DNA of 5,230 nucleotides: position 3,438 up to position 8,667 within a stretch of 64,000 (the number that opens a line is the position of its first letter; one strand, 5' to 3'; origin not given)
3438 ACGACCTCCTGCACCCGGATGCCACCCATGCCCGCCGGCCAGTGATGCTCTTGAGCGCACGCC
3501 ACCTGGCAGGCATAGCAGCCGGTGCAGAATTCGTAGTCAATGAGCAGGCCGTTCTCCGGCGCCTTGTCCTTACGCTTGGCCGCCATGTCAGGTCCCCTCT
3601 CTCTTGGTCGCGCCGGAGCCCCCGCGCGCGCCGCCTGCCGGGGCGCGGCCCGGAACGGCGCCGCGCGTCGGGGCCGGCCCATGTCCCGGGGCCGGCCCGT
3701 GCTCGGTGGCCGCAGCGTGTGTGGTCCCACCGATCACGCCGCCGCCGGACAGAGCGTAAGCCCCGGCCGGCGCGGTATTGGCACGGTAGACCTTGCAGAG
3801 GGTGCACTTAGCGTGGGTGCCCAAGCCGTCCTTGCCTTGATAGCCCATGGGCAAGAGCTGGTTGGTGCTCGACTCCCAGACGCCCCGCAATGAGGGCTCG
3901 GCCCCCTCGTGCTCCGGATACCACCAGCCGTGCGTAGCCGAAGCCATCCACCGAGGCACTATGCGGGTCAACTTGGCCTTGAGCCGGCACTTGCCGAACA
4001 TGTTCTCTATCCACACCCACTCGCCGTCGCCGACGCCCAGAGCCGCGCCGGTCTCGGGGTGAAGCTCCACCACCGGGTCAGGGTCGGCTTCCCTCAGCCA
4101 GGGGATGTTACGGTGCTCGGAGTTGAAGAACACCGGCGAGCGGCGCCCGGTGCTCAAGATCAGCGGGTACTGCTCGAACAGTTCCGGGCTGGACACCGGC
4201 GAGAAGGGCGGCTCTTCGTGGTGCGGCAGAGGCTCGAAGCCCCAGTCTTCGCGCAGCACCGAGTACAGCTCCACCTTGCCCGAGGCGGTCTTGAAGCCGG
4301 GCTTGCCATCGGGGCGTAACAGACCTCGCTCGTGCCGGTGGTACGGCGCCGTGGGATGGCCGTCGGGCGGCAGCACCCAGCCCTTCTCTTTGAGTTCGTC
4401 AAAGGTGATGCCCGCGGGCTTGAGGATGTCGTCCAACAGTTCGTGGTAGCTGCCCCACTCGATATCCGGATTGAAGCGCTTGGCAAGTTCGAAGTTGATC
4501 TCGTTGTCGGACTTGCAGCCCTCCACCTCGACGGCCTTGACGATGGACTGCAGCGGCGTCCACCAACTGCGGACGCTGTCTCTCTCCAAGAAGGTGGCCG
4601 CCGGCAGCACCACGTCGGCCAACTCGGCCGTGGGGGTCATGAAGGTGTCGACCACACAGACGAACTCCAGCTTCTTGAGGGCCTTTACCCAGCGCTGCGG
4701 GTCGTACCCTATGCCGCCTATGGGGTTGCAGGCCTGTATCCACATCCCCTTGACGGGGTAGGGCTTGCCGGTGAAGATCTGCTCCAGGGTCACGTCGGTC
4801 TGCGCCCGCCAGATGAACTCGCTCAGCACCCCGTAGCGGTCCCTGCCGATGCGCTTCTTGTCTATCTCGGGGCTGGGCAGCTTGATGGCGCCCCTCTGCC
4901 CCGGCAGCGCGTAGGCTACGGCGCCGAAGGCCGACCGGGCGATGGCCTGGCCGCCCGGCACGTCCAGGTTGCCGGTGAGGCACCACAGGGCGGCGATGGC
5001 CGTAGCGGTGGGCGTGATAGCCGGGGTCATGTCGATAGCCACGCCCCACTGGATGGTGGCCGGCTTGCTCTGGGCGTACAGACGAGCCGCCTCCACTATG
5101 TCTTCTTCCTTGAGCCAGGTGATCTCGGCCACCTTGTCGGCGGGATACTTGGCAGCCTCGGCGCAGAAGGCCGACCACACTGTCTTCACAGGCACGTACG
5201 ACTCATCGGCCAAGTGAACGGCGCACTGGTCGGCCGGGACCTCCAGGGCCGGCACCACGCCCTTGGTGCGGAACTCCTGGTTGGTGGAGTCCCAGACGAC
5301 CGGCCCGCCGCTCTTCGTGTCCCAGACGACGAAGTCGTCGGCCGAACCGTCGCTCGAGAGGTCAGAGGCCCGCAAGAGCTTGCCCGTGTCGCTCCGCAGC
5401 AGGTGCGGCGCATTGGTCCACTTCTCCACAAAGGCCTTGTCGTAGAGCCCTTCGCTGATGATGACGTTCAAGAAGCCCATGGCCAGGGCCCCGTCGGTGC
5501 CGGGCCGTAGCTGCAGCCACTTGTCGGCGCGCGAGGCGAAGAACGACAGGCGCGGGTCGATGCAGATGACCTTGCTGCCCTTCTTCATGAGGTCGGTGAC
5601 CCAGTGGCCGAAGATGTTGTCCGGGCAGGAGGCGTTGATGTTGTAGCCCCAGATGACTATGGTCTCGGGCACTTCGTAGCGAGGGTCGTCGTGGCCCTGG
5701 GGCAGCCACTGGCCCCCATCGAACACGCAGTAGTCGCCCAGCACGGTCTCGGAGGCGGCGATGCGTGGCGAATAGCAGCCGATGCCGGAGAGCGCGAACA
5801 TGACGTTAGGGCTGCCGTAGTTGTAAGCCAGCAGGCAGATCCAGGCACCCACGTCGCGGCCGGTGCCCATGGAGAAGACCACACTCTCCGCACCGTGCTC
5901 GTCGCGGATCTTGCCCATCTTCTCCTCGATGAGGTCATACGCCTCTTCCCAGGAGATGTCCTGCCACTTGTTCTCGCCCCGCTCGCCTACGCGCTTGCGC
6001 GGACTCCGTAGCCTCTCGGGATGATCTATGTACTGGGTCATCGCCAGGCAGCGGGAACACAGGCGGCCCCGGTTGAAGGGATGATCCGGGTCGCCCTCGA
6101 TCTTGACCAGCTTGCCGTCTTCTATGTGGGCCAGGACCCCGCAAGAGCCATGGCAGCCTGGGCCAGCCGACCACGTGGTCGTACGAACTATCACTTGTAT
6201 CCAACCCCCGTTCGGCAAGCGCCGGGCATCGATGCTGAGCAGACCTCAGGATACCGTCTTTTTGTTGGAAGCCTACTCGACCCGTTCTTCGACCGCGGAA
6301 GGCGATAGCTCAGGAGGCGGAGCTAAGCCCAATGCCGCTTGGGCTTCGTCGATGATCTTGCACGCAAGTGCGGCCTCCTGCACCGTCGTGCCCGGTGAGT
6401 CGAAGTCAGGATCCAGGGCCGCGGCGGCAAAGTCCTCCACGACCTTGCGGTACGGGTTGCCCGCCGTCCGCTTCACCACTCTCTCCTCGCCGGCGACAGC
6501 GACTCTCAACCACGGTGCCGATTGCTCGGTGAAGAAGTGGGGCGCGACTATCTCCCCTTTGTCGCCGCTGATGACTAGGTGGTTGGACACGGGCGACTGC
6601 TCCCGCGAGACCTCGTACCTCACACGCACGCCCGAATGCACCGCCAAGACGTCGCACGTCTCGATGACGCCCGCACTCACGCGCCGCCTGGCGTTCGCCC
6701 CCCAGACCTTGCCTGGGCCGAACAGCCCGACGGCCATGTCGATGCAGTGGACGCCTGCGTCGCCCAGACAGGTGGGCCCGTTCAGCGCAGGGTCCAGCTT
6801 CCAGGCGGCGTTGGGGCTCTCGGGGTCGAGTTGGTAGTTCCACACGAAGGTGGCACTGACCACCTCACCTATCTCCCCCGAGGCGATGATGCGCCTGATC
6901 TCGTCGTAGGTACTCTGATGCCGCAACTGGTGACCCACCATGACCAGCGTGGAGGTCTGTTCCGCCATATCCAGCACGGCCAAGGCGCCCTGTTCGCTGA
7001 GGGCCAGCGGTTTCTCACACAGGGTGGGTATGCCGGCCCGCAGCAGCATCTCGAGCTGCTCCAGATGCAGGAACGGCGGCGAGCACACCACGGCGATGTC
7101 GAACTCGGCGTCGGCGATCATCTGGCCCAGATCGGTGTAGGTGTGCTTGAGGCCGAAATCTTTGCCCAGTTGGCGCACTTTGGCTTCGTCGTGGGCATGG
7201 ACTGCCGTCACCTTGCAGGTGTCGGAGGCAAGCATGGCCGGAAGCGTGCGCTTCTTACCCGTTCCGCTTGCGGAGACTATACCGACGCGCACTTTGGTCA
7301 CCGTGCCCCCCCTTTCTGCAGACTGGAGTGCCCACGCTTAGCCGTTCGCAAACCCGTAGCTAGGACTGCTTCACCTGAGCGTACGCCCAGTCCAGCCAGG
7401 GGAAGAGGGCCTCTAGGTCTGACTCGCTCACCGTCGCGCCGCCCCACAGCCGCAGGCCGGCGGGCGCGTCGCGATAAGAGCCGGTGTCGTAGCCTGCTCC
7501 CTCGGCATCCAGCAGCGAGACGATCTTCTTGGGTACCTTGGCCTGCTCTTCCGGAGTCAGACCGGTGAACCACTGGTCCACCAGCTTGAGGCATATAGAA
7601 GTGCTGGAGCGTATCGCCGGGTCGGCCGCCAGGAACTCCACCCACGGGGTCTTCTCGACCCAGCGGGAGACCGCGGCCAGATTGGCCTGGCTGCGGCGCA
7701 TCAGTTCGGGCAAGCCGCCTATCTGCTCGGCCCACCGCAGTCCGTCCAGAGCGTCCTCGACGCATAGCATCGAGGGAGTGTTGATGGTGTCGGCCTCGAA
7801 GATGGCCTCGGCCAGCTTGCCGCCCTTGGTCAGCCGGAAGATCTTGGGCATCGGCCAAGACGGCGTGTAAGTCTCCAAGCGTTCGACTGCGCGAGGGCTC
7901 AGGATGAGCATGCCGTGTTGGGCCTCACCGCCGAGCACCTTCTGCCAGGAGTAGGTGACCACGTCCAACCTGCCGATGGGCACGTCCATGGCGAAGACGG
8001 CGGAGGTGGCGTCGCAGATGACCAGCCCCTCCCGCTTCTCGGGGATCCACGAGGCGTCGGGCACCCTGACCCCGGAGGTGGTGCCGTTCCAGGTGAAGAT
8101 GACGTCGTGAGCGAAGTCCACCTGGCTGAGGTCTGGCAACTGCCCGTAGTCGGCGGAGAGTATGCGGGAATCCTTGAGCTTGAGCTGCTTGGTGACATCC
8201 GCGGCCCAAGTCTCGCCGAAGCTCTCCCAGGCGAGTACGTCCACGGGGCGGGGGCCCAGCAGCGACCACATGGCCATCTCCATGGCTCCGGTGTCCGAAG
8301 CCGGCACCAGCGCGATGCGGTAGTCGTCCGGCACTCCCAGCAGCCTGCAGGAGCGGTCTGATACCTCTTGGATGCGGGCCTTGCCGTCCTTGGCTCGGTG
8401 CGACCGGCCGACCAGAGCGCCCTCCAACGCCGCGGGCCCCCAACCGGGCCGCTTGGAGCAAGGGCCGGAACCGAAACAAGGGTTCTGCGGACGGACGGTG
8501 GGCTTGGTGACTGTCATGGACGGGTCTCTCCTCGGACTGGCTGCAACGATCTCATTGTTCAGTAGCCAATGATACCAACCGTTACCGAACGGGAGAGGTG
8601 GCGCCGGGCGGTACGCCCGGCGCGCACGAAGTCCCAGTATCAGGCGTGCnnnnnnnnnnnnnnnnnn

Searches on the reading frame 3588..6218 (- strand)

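Call 24: search_protein_families(library=ncbifam, proteins=[window:3588-6218:-], max_evalue=0.00001)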
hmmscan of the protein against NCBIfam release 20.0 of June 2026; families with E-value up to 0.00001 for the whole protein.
window:3588-6218:- (876 aa): 26 families (the best 25 are shown)
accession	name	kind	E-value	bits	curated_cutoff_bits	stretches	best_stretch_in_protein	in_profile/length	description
NF012032.0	PRK15488.1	equivalog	1.4e-79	268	694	3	21-269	50-282/759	thiosulfate reductase PhsA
TIGR03479.1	DMSO_red_II_alp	subfamily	1.9e-72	244.6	984.75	2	21-470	65-505/913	molybdopterin-dependent oxidoreductase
TIGR01591.1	Fdh-alpha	equivalog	9.3e-69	232.2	666.25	3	22-269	6-239/672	formate dehydrogenase subunit alpha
TIGR02166.1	dmsA_ynfE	subfamily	1.2e-60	205.4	777.7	2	21-267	52-298/794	DMSO/selenate family reductase complex A subunit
NF047855.1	AssmNtatRedNasC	equivalog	5.1e-41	140.7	1100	2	44-271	52-266/708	assimilatory nitrate reductase catalytic subunit NasC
NF041884.1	selenate_YnfF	exception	3.5e-40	137.6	1650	1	14-267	45-298/798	selenate/tellurate reductase subunit YnfF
NF041885.1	selenate_YnfE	exception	4e-40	137.4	1675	2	16-267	50-305/805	selenate/tellurate reductase subunit YnfE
NF011566.1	PRK14990.1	exception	6.7e-40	136.8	1600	2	15-268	59-319/814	dimethylsulfoxide reductase subunit A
TIGR01553.1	formate-DH-alph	equivalog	6e-37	126.9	814.2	2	14-107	44-142/1009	formate dehydrogenase-N subunit alpha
TIGR00509.1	bisC_fam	subfamily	6.1e-33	114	1017.55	2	73-269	58-260/772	molybdopterin guanine dinucleotide-containing S/N-oxide reductase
NF041513.1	formate_DH_Act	exception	2.9e-32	111.5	1400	1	17-426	45-470/1067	formate dehydrogenase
NF041323.1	Nitr_red_NasA_Halo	equivalog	4.8e-30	104.7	1000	2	22-275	3-243/673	assimilatory nitrate reductase NasA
NF041783.2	mnquin_red_QrcB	equivalog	5.9e-29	100.7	440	2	22-116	60-150/695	menaquinone reductase molybdopterin-binding-like subunit QrcB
TIGR01706.1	NAPA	equivalog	9.3e-28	97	930.55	1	22-589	50-578/830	periplasmic nitrate reductase subunit alpha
NF042978.1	EthbenzDh_ebdA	equivalog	4e-27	94.4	2000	1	54-355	127-409/977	ethylbenzene dehydrogenase subunit alpha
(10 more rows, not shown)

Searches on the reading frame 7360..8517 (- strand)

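Call 24: search_protein_families(library=ncbifam, proteins=[window:7360-8517:-], max_evalue=0.00001)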
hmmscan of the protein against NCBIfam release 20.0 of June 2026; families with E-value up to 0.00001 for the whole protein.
window:7360-8517:- (385 aa): 6 families
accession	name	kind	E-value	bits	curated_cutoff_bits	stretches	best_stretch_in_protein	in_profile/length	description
NF002841.0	PRK03080.1-2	equivalog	2.1e-198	659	477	1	2-384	3-385/389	phosphoserine transaminase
TIGR01365.1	serC_2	equivalog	9.9e-184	610.7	448.2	1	9-381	1-373/374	phosphoserine transaminase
TIGR01366.1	serC_3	equivalog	4.7e-24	85.2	401.65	1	10-315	2-305/361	phosphoserine transaminase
TIGR01364.1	serC_1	equivalog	4.8e-13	48.7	443.6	1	38-315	36-304/358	phosphoserine transaminase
NF003764.0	PRK05355.1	equivalog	1.5e-11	43.8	253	1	36-315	37-302/357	3-phosphoserine/phosphohydroxythreonine transaminase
NF009112.0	PRK12462.1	equivalog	8e-06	24.9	563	0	35-312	38-307/365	phosphoserine transaminase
